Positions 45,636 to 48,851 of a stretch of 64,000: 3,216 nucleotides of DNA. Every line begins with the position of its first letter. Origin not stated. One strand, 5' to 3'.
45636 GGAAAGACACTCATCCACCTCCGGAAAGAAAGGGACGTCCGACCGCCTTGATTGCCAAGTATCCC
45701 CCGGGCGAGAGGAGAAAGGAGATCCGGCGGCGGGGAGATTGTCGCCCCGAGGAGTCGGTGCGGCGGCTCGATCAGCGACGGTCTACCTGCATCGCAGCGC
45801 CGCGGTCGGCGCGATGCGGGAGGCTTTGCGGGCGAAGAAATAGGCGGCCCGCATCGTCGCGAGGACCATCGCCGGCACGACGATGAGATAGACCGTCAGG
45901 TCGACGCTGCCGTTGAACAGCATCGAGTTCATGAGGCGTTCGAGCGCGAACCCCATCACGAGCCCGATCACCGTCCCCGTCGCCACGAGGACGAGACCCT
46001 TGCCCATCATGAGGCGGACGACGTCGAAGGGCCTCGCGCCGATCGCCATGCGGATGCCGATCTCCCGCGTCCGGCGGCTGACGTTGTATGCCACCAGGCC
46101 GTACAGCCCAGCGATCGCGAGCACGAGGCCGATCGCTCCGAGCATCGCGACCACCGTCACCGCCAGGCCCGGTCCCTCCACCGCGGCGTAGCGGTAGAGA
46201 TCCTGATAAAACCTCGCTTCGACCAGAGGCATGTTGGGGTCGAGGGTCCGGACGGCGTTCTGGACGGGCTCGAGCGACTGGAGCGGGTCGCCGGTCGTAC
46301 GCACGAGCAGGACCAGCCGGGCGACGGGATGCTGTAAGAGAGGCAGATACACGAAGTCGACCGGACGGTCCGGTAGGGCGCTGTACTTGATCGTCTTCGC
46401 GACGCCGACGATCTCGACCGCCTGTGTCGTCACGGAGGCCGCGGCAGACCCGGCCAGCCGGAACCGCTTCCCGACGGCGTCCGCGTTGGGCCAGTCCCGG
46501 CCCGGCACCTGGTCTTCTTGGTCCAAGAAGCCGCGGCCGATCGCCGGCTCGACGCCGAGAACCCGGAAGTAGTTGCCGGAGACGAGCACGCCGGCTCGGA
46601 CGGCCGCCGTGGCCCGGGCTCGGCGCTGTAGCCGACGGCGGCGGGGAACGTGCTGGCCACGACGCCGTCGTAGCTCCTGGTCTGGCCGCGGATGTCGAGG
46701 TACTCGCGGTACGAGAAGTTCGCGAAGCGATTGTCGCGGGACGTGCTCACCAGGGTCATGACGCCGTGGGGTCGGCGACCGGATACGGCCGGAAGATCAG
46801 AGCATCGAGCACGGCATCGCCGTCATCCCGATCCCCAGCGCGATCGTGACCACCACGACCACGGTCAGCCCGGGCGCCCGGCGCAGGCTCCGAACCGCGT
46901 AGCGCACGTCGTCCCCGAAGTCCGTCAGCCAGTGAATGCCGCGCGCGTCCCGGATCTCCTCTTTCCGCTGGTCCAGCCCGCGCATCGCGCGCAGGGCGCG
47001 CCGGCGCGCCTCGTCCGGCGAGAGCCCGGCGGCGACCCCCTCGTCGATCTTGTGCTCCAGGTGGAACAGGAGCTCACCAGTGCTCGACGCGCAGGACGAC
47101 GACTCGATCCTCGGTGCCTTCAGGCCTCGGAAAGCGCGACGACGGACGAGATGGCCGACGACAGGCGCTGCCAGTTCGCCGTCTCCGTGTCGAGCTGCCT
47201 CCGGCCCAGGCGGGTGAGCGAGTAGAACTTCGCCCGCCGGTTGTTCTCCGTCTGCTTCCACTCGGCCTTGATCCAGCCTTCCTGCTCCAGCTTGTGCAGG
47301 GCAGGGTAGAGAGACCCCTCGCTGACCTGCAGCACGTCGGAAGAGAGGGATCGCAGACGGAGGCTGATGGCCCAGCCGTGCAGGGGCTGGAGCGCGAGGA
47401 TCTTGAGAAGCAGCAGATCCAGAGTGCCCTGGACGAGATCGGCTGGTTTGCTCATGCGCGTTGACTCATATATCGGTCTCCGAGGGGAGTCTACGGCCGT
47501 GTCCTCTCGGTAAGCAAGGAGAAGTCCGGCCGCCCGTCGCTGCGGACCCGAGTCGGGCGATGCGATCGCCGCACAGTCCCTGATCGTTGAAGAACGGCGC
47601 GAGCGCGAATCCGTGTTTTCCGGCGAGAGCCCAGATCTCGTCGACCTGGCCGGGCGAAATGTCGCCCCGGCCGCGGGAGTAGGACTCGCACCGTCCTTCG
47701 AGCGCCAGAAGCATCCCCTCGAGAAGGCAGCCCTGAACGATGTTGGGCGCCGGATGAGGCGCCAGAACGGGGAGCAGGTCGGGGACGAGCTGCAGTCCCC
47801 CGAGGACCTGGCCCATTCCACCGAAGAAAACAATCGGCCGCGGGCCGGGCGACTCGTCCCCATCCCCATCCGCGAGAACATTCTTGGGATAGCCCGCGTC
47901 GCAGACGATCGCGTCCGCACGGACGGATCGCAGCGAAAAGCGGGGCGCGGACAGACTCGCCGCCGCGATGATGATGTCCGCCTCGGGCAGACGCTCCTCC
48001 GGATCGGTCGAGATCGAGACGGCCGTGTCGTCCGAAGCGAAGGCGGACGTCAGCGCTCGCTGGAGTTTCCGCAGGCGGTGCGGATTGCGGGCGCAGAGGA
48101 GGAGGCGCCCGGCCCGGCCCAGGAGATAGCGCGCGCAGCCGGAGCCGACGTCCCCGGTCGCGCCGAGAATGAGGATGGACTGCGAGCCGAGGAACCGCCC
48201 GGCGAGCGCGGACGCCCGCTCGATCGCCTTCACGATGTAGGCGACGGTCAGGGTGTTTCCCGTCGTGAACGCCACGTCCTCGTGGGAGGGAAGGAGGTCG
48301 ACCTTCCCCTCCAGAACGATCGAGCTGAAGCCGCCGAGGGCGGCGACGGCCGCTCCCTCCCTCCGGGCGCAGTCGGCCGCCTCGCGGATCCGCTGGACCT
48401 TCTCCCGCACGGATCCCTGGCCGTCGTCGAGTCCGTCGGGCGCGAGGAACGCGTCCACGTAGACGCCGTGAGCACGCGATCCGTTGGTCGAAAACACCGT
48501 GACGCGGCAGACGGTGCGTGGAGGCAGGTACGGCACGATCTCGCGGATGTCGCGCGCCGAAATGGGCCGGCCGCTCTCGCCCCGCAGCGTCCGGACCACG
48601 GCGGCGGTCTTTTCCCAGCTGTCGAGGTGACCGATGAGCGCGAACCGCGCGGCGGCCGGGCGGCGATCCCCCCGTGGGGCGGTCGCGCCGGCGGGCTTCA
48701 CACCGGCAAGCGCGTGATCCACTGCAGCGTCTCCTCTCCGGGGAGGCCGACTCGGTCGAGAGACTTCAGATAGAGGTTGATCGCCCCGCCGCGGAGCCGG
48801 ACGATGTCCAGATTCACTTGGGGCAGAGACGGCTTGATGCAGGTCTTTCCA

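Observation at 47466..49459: Cyanobacterial-type alkane biosynthesis pair (ado followed by aar) in a non-cyanobacterial high-GC genome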

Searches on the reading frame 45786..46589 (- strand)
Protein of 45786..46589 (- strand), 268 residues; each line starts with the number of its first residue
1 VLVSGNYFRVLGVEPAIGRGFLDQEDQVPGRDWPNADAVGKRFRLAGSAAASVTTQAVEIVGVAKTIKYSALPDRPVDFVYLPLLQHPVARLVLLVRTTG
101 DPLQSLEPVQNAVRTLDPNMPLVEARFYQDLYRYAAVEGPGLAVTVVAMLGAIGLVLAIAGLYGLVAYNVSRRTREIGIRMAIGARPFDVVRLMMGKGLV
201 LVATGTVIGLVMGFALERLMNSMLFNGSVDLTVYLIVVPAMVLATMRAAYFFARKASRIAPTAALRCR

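Call 5: search_protein_families(library=pfam, proteins=[window:45786-46589:-], max_evalue=0.01)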
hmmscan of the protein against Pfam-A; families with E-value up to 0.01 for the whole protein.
window:45786-46589:- (268 aa): 1 family
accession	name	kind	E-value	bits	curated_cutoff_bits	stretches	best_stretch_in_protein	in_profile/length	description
PF02687.27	FtsX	-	2e-14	54.1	25.5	1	149-261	2-120/120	FtsX-like permease C-terminal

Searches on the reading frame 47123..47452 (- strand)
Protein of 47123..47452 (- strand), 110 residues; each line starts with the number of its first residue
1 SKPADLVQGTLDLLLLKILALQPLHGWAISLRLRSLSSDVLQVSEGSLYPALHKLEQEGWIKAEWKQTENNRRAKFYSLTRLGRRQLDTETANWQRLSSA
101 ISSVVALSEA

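Call 5: search_protein_families(library=pfam, proteins=[window:47123-47452:-], max_evalue=0.01)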
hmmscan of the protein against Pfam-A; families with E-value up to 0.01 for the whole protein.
window:47123-47452:- (110 aa): 4 families
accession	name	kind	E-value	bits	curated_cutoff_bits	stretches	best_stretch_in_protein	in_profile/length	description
PF03551.20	PadR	-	8.1e-22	77.4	27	1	15-88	1-74/75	Transcriptional regulator PadR-like family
PF13601.12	HTH_34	-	1.1e-05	25.9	27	1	39-93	22-75/80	Winged helix DNA-binding domain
PF13463.12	HTH_27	-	0.00068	20.3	22.2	1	39-81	26-66/68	Winged helix DNA-binding domain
PF21984.2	DnaD_N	-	0.0047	17.5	27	1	41-88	45-92/101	DnaD N-terminal domain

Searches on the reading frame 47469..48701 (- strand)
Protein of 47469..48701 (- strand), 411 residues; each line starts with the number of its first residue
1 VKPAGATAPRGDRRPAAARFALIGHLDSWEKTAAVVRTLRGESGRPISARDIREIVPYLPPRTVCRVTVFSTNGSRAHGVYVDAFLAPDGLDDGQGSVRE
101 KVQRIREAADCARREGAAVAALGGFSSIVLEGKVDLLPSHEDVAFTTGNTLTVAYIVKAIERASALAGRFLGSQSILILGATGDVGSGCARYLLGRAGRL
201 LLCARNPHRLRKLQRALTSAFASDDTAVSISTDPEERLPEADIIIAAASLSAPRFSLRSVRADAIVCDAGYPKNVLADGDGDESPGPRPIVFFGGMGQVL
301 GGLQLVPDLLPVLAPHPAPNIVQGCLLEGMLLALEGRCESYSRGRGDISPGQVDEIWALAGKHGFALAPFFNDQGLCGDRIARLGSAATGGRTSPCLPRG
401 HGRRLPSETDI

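Call 5: search_protein_families(library=pfam, proteins=[window:47469-48701:-], max_evalue=0.01)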
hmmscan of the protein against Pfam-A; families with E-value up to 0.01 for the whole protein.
window:47469-48701:- (411 aa): 2 families
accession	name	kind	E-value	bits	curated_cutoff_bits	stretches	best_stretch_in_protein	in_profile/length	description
PF01488.26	Shikimate_DH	-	0.0012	19.3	24.3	1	171-275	10-117/138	Shikimate / quinate 5-dehydrogenase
PF04365.19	BrnT_toxin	-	0.0023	18.6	34.5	1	15-53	38-74/77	Ribonuclease toxin, BrnT, of type II toxin-antitoxin system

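Call 6: search_protein_families(library=ncbifam, proteins=[window:47469-48701:-], max_evalue=0.01)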
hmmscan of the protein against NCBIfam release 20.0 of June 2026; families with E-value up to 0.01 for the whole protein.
window:47469-48701:- (411 aa): 13 families
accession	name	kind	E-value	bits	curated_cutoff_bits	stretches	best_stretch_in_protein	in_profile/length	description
TIGR04058.1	AcACP_reductase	equivalog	1.5e-37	129.7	449.7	1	20-366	2-335/339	long-chain acyl-[acyl-carrier-protein] reductase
NF053554.1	prodigi_MAP_PigE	equivalog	5.9e-25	87.8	850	1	68-370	52-338/837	prodigiosin MAP biosynthesis aminotransferase PigE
NF006565.0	PRK09072.1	equivalog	0.0001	22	238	1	173-216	5-48/265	SDR family oxidoreductase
NF006099.0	PRK08251.1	equivalog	0.00016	21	253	1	173-222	4-53/250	SDR family oxidoreductase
NF005489.0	PRK07102.1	equivalog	0.00035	20.3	267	1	174-222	2-50/243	SDR family oxidoreductase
TIGR01035.1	hemA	equivalog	0.0015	17.5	209.55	1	158-275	166-282/416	glutamyl-tRNA reductase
NF004779.0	PRK06125.1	subfamily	0.0019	17.8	261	1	172-226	6-60/259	short-chain dehydrogenase/reductase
NF001310.0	PRK00258.1-2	equivalog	0.0023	17.1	221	1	168-252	116-198/279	shikimate dehydrogenase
NF006693.0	PRK09242.1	equivalog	0.0026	16.9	328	1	171-226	8-63/258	SDR family oxidoreductase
NF007034.0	PRK09496.2-1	subfamily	0.0029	16.6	344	1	171-248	225-301/445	Trk system potassium transporter TrkA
NF004825.0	PRK06181.1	equivalog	0.0043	16.4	215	1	173-233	6-63/268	SDR family oxidoreductase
NF005495.0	PRK07109.1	subfamily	0.007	15.7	264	0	172-222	7-57/334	SDR family oxidoreductase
NF006073.0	PRK08219.1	equivalog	0.0086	15.8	218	0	174-252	4-83/227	SDR family oxidoreductase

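Call 20: search_solved_structures(query=window:47469-48701:-, max_evalue=1, show_alignments=2)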
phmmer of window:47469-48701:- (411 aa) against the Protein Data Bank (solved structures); distinct sequences matched with E-value up to 1: 29.
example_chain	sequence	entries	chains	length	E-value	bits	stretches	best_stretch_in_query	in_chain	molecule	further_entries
6jzq_A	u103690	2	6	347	4.7e-29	104.9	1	20-366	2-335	Long-chain acyl-[acyl-carrier-protein] reductase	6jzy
6jzu_A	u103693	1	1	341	5.1e-29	104.8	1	20-366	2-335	Long-chain acyl-[acyl-carrier-protein] reductase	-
6jzz_A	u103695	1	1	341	9e-28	100.7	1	20-366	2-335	Long-chain acyl-[acyl-carrier-protein] reductase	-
4ppm_A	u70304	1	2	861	3.8e-16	62.4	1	60-371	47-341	Aminotransferase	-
8hjw_A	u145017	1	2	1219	0.0095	18.3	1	160-223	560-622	Short-chain dehydrogenase/reductase SDR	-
8i6z_A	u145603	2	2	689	0.012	18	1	148-223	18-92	Short-chain dehydrogenase/reductase SDR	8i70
8aet_A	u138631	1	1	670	0.018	17.4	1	162-223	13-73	Short-chain dehydrogenase/reductase SDR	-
8aeo_A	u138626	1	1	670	0.018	17.4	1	162-223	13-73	Short-chain dehydrogenase/reductase SDR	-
7b53_A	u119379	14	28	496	0.022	17.1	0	124-201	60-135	UDP-N-acetylmuramoyl-L-alanyl-D-glutamate--2,6-diaminopimelate ligase | UDP-N-acetylmuramoyl-L-alanyl-D-glutamate-2,6-diaminopimelate ligase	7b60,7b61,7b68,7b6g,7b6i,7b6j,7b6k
1e8c_A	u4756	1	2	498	0.022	17.1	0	124-201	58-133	UDP-N-ACETYLMURAMOYLALANYL-D-GLUTAMATE--2,6-DIAMINOPIMELATE LIGASE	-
8aer_A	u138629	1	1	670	0.023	17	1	162-223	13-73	Short-chain dehydrogenase/reductase SDR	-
8aeq_A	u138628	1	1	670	0.023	17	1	162-223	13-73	Short-chain dehydrogenase/reductase SDR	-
8a30_A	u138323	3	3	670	0.028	16.8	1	162-223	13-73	Short-chain dehydrogenase/reductase SDR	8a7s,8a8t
8j29_A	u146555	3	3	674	0.029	16.7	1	161-223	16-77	Short-chain dehydrogenase/reductase SDR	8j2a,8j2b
8j2c_A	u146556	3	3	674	0.029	16.7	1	161-223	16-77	Short-chain dehydrogenase/reductase SDR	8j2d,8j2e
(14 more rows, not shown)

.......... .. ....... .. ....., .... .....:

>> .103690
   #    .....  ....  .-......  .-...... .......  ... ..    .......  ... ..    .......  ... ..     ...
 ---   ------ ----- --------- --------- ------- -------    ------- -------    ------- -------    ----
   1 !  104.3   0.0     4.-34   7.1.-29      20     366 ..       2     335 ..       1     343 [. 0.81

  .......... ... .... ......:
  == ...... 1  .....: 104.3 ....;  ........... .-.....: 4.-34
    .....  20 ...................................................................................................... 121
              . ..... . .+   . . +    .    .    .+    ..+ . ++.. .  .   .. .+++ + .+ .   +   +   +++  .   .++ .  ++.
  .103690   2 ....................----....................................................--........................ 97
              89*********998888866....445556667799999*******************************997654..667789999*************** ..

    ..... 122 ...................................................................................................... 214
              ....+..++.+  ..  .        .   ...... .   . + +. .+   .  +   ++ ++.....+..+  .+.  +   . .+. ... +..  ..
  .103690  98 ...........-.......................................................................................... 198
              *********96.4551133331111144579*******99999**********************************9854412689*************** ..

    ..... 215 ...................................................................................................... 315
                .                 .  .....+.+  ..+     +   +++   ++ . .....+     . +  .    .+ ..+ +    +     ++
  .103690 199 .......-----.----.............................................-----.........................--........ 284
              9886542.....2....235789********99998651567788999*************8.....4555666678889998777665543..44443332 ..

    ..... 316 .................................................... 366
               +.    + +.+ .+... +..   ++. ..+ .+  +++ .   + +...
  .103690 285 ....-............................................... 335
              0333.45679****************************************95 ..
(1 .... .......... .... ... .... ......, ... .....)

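Call 36: find_homologous_proteins(query=window:47469-48701:-, max_evalue=0.001)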
Query window:47469-48701:- (411 aa): 2533 proteins with E <= 0.001 among 8000 candidates; the best 120 are listed.
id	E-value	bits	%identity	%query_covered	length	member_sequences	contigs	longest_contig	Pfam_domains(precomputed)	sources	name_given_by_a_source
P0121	1.3e-200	685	84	92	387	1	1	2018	-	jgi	jgi:fatty aldehyde-generating acyl-ACP reductase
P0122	2.0e-198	678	84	91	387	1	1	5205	-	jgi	jgi:fatty aldehyde-generating acyl-ACP reductase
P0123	1.0e-197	675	83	92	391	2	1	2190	-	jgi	jgi:predicted amino acid dehydrogenase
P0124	2.0e-197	674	82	94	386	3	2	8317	-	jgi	jgi:fatty aldehyde-generating acyl-ACP reductase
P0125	8.7e-194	662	82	92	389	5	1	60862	-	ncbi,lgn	-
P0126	3.6e-193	660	82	91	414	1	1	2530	-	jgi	-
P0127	7.4e-193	659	81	93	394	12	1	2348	-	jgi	jgi:fatty aldehyde-generating acyl-ACP reductase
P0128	1.3e-190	652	80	94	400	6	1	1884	-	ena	-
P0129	2.5e-189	648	82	91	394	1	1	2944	-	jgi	jgi:fatty aldehyde-generating acyl-ACP reductase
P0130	2.7e-189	648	81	91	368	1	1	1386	PF01488.27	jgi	-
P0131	1.1e-188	646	82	89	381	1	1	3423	-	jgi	jgi:fatty aldehyde-generating acyl-ACP reductase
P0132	3.3e-187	641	80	91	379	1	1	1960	-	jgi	jgi:fatty aldehyde-generating acyl-ACP reductase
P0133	5.4e-187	640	80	91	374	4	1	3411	PF01488.27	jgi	jgi:predicted amino acid dehydrogenase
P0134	5.8e-187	640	80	90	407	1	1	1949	-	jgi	jgi:predicted amino acid dehydrogenase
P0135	8.4e-187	639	80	91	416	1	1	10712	-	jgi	jgi:fatty aldehyde-generating acyl-ACP reductase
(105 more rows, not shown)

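Call 74: predict_structure(alignment_id=A5)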
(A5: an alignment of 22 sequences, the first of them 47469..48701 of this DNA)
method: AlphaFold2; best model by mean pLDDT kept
length: 411 residues; sequences in the alignment: 22
mean_pLDDT: 85.4   pTM: 0.87
mean pLDDT of the five models: 85.4, 84.6, 83.9, 83.7, 83.5
residues with pLDDT >= 90: 256; 70-90: 83; 50-70: 47; < 50: 25
segments of 3 or more residues with pLDDT < 50: 279-281, 395-398, 404-411
pLDDT, mean of each block of 10 residues (from residue 1): 49 73 91 91 87 90 97 98 85 66 92 95 82 73 91 97 97 96 93 96 94 93 85 93 86 75 91 64 70 95 96 90 95 95 82 98 97 92 82 49 46 44
secondary structure, 60 per line:
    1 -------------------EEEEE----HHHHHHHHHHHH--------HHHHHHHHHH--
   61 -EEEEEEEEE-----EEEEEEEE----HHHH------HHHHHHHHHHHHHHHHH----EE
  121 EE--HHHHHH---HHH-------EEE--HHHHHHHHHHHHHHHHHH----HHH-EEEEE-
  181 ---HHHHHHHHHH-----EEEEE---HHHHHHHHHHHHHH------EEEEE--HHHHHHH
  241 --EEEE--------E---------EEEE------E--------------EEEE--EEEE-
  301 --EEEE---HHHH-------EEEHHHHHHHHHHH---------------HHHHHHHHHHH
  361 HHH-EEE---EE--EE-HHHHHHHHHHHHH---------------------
elements in order: E20-24 H29-40 H49-58 E62-70 E76-83 H88-91 H98-114 E119-122 H125-130 E144-146 H149-166 E175-179 H184-193 E199-203 H207-220 E227-231 H234-240 E243-246 E265-268 E290-293 E296-299 E303-306 H310-313 E321-323 H324-334 H350-363 E365-367 H378-390

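Call 77: fold_search(model_id=the predicted structure, library=pdb)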
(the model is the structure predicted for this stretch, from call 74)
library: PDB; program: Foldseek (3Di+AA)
matches with E <= 10: 1990; with E <= 0.001: 89
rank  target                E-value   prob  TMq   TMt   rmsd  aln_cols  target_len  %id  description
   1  6jzu_A                2.6e-26  1.00  0.71  0.85   3.8       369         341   28  The crystal structure of acyl-acyl carrier protein (acyl-ACP) reductase (AAR) in complex with aldehyde deformylating o (released 2020-04-01)
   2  6jzz_A                4.2e-26  1.00  0.71  0.85   3.7       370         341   28  The crystal structure of AAR-C294S in complex with ADO. (released 2020-04-01)
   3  6jzy_A                2.7e-25  1.00  0.71  0.84   4.0       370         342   28  Crystal structure of AAR with NADPH and stearyl in complex with ADO binding a long chain carbohydrate (released 2020-04-01)
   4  6jzq_A                1.3e-24  1.00  0.71  0.85   3.6       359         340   29  The crystal structure of acyl-acyl carrier protein (acyl-ACP) reductase (AAR) (released 2020-04-01)
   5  6jzq_B                9.2e-24  1.00  0.70  0.82   4.0       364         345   29  The crystal structure of acyl-acyl carrier protein (acyl-ACP) reductase (AAR) (released 2020-04-01)
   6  6jzq_C                1.4e-23  1.00  0.70  0.82   4.0       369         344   28  The crystal structure of acyl-acyl carrier protein (acyl-ACP) reductase (AAR) (released 2020-04-01)
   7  6jzq_D                5.9e-23  1.00  0.70  0.84   3.4       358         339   29  The crystal structure of acyl-acyl carrier protein (acyl-ACP) reductase (AAR) (released 2020-04-01)
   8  9e4s_A                1.3e-17  1.00  0.66  0.65   4.8       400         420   16  TAD from Carmabin Biosynthetic Pathway - Crystal Form 1 (released 2025-02-26)
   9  9e4u_A                1.0e-16  1.00  0.67  0.66   4.7       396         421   17  TAD from Carmabin Biosynthetic Pathway in complex with NADH - Crystal Form 1 (released 2025-02-26)
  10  9e50_B                1.2e-16  1.00  0.66  0.70   5.2       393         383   17  TAD from Carmabin Biosynthetic Pathway in complex with NAD - Crystal Form 2 (released 2025-02-26)
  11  9e4x_A                1.4e-16  1.00  0.66  0.69   4.8       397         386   16  TAD from Carmabin Biosynthetic Pathway - Crystal Form 2 (released 2025-02-26)
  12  9e4x_B                1.5e-16  1.00  0.67  0.72   4.5       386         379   16  TAD from Carmabin Biosynthetic Pathway - Crystal Form 2 (released 2025-02-26)
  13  6tlk_B                2.3e-07  1.00  0.29  0.40  14.7       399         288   12  Structure of methylene-tetrahydromethanopterin dehydrogenase from Methylorubrum extorquens AM1 in an open conformation (released 2020-02-26)
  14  6tlk_A                2.8e-07  1.00  0.31  0.41  13.7       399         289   13  Structure of methylene-tetrahydromethanopterin dehydrogenase from Methylorubrum extorquens AM1 in an open conformation (released 2020-02-26)
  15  8j3o_D                1.1e-06  1.00  0.29  0.32  12.4       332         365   14  Formate dehydrogenase wild-type enzyme from Candida dubliniensis complexed with NADH (released 2023-09-20)
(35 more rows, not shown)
